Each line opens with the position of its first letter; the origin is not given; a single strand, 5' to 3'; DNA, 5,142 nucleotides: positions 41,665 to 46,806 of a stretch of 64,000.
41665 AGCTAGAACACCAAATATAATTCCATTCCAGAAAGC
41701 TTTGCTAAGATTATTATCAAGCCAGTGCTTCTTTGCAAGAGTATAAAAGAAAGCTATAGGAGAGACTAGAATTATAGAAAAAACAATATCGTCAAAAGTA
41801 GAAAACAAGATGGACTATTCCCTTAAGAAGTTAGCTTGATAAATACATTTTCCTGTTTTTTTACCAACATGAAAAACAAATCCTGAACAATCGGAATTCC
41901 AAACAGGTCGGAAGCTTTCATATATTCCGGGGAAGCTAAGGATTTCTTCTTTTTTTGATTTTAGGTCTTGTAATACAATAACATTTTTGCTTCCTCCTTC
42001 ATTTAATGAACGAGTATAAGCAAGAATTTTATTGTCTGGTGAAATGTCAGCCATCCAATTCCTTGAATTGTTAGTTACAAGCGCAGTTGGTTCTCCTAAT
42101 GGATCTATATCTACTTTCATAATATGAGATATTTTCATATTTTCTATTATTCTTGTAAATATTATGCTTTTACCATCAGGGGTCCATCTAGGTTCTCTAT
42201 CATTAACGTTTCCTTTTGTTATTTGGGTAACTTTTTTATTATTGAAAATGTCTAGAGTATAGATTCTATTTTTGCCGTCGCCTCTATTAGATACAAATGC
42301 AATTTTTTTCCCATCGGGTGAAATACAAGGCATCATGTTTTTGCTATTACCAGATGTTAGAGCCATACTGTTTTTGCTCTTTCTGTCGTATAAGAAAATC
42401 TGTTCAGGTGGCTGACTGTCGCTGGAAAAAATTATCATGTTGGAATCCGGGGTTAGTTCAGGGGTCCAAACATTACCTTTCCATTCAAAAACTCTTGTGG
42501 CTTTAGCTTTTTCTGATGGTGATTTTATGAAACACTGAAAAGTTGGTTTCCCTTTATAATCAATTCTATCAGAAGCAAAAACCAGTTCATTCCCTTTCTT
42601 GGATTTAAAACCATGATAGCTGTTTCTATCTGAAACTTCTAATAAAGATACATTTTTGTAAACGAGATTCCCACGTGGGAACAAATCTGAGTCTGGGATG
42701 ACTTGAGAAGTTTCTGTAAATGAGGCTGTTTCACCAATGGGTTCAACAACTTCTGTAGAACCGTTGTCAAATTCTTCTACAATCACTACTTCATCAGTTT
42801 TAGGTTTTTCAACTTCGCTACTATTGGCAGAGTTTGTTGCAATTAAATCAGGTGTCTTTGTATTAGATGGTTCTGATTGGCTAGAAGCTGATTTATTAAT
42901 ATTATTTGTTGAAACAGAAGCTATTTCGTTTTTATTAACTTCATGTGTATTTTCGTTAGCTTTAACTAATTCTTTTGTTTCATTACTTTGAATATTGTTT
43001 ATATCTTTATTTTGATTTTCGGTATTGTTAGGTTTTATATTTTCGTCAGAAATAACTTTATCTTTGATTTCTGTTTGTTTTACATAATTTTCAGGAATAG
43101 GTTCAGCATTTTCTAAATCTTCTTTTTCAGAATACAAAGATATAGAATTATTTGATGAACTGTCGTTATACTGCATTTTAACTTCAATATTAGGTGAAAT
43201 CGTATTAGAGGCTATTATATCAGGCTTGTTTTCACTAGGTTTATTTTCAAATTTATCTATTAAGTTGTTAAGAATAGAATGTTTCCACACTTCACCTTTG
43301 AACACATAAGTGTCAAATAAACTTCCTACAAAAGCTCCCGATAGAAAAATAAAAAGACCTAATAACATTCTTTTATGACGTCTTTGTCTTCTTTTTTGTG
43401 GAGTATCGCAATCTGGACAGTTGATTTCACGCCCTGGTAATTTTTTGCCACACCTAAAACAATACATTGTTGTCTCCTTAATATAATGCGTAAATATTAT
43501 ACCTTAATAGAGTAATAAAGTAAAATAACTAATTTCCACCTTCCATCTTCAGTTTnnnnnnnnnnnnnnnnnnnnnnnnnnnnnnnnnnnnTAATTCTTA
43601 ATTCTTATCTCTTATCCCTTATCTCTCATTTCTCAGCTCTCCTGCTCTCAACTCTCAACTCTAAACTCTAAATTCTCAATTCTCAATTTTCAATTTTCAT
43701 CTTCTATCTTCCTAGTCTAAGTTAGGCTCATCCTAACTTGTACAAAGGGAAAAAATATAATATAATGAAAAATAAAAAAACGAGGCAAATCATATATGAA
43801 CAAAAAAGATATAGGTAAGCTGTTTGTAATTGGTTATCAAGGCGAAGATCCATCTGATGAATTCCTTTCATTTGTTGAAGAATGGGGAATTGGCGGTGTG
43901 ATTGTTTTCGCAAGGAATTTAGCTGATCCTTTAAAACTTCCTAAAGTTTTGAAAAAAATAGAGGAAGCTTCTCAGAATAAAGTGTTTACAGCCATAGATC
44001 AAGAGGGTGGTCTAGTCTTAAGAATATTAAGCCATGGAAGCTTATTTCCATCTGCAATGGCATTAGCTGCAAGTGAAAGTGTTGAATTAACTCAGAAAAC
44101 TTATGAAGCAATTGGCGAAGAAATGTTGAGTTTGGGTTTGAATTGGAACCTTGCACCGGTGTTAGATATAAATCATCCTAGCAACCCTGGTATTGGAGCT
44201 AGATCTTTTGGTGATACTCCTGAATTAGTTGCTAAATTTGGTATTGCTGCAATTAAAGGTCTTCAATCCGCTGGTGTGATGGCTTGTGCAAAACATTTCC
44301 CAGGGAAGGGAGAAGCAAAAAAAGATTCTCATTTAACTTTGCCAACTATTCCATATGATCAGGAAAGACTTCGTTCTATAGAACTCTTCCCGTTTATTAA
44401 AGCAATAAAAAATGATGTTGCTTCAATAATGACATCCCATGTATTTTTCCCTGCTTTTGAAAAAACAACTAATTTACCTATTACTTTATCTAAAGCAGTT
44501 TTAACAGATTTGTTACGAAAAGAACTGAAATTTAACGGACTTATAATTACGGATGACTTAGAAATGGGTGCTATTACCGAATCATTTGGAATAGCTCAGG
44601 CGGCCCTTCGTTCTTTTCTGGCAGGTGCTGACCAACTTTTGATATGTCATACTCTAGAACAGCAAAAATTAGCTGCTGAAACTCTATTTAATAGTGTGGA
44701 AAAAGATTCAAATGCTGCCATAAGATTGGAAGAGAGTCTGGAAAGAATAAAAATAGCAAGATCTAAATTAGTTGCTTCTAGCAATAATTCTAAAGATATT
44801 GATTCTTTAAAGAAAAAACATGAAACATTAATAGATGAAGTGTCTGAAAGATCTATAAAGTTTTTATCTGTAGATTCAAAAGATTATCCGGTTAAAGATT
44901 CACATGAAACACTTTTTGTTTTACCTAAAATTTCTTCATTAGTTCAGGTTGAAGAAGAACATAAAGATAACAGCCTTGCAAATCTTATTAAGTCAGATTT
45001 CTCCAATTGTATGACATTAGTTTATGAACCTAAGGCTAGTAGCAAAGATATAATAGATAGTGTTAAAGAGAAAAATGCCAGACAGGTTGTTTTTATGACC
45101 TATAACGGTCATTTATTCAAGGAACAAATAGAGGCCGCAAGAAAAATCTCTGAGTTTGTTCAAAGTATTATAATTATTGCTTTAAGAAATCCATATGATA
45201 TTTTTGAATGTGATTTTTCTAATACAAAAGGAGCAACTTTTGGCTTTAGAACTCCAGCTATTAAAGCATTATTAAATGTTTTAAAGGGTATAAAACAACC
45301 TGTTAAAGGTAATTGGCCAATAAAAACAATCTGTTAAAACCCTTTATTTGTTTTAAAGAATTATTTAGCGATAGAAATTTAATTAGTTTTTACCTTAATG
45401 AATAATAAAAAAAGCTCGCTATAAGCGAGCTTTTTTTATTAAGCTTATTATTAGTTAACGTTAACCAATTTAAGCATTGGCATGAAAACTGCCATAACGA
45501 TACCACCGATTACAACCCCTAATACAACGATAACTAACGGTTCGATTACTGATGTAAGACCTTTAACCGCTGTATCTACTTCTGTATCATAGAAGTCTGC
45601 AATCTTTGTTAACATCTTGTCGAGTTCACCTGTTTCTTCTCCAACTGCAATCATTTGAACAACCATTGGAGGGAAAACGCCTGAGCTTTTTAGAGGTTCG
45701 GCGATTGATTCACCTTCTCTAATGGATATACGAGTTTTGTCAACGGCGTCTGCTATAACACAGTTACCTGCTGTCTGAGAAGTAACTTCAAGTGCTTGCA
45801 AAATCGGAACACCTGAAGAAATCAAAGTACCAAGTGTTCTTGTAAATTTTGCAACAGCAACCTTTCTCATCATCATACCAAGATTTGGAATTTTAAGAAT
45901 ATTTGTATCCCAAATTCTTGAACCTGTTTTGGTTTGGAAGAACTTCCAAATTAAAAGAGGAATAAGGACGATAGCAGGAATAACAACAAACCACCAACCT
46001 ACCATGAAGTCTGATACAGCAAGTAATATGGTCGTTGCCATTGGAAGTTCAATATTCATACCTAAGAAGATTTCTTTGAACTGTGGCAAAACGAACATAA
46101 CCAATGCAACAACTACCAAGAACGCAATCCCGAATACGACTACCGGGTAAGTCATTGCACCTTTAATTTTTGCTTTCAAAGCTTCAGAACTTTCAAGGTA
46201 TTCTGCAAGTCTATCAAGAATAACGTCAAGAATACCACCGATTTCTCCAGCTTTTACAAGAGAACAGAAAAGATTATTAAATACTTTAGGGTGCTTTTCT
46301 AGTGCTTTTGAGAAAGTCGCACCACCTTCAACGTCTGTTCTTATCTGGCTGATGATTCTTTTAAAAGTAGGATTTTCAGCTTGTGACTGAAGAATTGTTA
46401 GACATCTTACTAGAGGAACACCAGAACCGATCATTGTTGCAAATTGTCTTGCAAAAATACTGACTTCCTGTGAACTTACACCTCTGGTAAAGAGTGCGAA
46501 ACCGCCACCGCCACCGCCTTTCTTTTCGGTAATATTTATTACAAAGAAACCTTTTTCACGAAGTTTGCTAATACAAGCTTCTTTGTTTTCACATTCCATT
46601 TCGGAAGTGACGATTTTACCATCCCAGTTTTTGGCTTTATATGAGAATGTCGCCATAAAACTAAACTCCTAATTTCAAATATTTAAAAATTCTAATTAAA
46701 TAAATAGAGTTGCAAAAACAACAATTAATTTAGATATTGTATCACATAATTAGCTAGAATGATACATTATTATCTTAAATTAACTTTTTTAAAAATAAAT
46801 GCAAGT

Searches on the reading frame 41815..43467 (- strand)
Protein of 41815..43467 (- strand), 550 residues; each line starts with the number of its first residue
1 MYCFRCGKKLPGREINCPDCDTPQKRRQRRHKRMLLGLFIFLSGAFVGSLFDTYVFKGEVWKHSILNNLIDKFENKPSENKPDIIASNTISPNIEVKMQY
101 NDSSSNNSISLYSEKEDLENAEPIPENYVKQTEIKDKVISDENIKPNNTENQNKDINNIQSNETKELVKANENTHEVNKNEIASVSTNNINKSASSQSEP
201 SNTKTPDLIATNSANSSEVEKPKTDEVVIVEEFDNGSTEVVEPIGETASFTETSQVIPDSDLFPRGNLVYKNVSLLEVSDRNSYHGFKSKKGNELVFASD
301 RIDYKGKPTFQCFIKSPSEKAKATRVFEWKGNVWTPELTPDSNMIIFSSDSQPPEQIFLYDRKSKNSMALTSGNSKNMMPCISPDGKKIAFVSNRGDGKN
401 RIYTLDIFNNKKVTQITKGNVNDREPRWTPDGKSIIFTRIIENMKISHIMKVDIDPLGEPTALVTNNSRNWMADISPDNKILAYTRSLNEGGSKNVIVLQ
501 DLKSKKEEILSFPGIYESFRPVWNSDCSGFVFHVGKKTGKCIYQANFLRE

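Call 11: search_protein_families(library=pfam, proteins=[window:41815-43467:-], max_evalue=0.001)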
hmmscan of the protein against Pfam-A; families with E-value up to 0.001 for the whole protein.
window:41815-43467:- (550 aa): 3 families
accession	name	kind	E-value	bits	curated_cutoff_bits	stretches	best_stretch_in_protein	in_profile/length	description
PF07676.18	PD40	-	7.2e-25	86.8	20.9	2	370-403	4-37/38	WD40-like Beta Propeller Repeat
PF25174.1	Beta-prop_THOC3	-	4e-08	33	305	1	338-484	54-188/272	THOC3 beta-propeller domain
PF00930.27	DPPIV_N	-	1.2e-07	31.3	22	1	355-420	23-82/354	Dipeptidyl peptidase IV (DPP IV) N-terminal region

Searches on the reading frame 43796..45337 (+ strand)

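Call 11: search_protein_families(library=pfam, proteins=[window:43796-45337:+], max_evalue=0.001)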
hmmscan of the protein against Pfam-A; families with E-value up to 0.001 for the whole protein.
window:43796-45337:+ (513 aa): 1 family
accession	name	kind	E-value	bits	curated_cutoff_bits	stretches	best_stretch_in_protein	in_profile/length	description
PF00933.27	Glyco_hydro_3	-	3.1e-80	270.4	27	1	6-318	6-313/316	Glycosyl hydrolase family 3 N terminal domain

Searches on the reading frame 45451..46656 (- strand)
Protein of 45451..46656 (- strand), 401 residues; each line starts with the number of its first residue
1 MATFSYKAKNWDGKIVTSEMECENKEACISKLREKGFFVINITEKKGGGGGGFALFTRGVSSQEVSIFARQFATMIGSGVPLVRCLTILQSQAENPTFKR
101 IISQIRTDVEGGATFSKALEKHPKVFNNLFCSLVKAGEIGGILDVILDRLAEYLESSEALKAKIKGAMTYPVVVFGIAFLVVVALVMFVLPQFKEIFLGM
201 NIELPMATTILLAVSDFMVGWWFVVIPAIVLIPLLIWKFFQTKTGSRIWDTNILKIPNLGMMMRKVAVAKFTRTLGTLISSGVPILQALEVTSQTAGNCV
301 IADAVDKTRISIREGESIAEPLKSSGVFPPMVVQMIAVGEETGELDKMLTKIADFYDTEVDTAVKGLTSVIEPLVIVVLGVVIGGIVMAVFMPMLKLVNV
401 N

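Call 11: search_protein_families(library=pfam, proteins=[window:45451-46656:-], max_evalue=0.001)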
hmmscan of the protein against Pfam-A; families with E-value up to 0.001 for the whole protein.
window:45451-46656:- (401 aa): 1 family
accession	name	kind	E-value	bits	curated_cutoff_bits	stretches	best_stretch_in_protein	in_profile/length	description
PF00482.28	T2SSF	-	5.4e-68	227.1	25.2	2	68-191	1-125/125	Type II secretion system (T2SS), protein F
